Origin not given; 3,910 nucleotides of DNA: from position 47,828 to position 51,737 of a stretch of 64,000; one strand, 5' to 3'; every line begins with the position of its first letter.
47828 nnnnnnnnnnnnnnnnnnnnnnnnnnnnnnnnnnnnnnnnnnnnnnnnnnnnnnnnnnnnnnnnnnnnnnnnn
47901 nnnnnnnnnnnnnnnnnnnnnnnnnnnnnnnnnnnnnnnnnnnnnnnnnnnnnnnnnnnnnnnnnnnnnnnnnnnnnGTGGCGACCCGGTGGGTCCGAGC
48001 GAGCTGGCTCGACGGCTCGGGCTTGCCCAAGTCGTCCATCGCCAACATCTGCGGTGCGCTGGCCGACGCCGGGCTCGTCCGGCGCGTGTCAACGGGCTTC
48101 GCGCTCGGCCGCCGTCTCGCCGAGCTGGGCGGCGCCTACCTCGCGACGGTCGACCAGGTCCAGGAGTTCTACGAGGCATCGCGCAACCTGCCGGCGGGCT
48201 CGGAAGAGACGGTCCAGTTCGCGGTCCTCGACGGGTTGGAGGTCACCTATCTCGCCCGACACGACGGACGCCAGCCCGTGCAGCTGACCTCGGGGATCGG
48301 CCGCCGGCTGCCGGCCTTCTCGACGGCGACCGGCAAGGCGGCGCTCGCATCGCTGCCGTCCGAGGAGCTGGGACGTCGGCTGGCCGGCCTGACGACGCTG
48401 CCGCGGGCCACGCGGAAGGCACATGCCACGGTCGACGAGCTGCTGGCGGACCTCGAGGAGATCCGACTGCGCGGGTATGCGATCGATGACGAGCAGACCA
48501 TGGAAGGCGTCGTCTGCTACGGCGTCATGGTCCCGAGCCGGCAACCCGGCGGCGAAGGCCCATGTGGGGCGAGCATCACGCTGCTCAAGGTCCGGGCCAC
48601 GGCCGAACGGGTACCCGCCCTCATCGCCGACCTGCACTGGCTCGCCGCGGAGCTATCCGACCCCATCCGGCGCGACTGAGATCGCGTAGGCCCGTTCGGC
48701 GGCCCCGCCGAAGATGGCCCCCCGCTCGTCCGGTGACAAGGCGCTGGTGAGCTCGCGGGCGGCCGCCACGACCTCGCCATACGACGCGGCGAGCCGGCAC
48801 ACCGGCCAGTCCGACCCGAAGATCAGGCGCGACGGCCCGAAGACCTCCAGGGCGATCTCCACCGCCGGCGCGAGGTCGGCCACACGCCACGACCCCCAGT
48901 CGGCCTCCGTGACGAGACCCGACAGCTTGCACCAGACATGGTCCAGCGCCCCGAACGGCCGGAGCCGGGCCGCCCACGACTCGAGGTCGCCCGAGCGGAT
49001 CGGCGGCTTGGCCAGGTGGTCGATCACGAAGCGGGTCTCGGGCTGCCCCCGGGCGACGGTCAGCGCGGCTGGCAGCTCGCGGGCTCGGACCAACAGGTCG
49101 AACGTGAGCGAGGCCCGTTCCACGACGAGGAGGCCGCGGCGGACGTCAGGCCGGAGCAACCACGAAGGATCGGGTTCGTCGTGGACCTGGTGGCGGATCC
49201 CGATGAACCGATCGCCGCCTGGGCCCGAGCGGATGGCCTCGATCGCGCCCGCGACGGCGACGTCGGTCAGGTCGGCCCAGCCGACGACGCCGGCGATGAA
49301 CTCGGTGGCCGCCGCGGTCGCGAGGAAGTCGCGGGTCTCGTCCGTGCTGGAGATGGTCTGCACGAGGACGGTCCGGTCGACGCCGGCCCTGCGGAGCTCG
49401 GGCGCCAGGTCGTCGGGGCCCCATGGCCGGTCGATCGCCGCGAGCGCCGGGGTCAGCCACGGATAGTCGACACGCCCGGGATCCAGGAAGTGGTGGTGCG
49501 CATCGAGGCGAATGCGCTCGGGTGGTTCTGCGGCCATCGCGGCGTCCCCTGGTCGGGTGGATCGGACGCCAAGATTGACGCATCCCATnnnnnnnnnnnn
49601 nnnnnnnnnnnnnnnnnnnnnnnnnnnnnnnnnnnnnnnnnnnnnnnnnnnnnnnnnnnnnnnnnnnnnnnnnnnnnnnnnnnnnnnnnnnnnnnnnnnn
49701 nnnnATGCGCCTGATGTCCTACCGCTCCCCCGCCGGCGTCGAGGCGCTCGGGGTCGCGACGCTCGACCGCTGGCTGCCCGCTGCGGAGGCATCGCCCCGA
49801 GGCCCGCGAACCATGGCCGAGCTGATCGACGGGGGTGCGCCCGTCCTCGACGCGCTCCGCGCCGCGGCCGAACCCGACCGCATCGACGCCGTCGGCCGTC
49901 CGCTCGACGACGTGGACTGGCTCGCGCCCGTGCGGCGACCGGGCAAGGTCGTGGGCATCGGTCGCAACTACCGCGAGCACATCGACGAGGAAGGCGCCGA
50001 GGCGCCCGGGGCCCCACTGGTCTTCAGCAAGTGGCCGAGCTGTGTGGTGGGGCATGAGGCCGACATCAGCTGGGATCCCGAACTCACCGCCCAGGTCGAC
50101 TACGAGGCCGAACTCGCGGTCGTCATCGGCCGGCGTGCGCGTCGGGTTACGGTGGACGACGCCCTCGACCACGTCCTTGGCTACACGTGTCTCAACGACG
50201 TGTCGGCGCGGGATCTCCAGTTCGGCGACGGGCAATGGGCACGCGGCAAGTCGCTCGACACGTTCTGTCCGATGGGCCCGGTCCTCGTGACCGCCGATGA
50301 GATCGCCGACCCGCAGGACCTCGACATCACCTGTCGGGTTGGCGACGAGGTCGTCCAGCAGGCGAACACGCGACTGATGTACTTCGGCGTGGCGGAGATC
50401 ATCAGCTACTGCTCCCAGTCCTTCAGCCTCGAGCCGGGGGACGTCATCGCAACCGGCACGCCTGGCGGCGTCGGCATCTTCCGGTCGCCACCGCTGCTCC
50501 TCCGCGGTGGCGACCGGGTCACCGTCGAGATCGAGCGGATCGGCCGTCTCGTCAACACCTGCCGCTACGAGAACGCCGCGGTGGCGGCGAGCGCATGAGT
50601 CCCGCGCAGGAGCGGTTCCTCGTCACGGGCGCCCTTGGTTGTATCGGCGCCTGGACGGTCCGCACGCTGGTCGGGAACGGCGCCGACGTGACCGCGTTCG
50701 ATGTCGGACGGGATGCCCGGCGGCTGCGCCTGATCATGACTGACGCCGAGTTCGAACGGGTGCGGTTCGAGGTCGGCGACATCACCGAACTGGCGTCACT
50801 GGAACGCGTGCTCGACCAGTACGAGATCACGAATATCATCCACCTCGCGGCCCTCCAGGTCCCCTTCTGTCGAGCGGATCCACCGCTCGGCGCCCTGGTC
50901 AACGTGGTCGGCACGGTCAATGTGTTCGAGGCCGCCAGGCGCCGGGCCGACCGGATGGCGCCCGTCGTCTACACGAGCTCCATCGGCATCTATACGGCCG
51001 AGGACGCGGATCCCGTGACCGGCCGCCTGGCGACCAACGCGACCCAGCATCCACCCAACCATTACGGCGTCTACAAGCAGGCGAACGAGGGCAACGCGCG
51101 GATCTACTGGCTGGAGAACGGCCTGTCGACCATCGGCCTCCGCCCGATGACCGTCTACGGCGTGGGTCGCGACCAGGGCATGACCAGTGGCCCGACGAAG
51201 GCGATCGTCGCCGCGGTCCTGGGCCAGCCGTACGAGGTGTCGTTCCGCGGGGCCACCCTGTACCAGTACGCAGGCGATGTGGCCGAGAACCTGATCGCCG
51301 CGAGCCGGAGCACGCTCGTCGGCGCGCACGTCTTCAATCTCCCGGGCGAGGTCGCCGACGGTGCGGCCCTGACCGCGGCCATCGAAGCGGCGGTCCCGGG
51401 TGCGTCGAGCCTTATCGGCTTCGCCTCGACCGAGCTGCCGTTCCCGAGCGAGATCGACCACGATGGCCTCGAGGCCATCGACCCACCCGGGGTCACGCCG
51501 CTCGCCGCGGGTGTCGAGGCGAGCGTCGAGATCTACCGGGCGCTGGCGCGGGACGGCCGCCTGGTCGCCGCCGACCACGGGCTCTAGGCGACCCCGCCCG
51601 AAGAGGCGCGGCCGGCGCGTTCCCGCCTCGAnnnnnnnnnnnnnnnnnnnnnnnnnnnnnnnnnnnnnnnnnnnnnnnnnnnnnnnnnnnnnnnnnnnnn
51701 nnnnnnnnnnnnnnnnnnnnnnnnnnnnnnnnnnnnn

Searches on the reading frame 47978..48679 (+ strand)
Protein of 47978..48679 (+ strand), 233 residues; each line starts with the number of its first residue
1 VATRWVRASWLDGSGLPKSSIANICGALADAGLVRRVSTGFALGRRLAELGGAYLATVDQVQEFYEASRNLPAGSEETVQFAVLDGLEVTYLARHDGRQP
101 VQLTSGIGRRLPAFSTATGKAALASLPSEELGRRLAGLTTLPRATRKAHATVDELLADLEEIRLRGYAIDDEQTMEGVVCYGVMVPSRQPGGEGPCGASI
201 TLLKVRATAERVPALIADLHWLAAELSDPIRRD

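Call 49: search_protein_families(library=pfam, proteins=[window:47978-48679:+], max_evalue=0.0001)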
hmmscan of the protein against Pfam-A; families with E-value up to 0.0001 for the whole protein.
window:47978-48679:+ (233 aa): 1 family
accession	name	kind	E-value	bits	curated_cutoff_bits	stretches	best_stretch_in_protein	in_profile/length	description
PF01614.24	IclR_C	-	9.7e-26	90.8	24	1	62-227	11-173/174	Bacterial transcriptional regulator IclR C-terminal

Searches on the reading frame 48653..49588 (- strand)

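Call 49: search_protein_families(library=pfam, proteins=[window:48653-49588:-], max_evalue=0.0001)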
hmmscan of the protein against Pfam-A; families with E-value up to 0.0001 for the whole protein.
window:48653-49588:- (311 aa): 1 family
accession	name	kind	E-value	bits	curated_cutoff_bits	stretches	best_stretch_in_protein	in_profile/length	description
PF04909.20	Amidohydro_2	-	3.1e-48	165.5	26.4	1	29-302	2-288/289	Amidohydrolase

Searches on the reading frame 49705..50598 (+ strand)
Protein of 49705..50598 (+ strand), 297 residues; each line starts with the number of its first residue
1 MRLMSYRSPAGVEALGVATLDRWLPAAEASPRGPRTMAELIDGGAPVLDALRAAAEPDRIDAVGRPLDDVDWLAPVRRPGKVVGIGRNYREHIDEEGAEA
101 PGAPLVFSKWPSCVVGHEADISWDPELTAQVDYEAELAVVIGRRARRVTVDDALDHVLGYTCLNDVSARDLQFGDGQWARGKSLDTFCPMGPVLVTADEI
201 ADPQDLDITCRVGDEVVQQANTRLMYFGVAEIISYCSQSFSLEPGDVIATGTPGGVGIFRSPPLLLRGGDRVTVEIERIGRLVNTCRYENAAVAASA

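Call 49: search_protein_families(library=pfam, proteins=[window:49705-50598:+], max_evalue=0.0001)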
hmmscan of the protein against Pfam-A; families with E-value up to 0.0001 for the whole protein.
window:49705-50598:+ (297 aa): 1 family
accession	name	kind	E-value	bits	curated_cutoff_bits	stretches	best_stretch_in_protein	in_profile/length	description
PF01557.24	FAA_hydrolase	-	1.1e-73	247.9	23.9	1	81-285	1-212/214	Fumarylacetoacetate (FAA) hydrolase C-terminal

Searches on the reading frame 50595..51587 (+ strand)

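Call 49: search_protein_families(library=pfam, proteins=[window:50595-51587:+], max_evalue=0.0001)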
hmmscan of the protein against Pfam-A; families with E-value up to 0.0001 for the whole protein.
window:50595-51587:+ (330 aa): 5 families
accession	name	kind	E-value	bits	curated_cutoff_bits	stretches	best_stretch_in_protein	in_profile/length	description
PF01370.27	Epimerase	-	5.1e-28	98.5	20.9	1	9-239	2-227/240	NAD dependent epimerase/dehydratase family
PF16363.11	GDP_Man_Dehyd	-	2.1e-20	73.9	27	1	9-234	1-234/332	GDP-mannose 4,6 dehydratase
PF01073.25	3Beta_HSD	-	3e-17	63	22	1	9-239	1-231/280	3-beta hydroxysteroid dehydrogenase/isomerase family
PF02719.21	Polysacc_synt_2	-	1.3e-10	41.4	20.2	1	9-117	2-118/293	Polysaccharide biosynthesis protein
PF04321.23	RmlD_sub_bind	-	2e-07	30.8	27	1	7-166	2-134/287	RmlD substrate binding domain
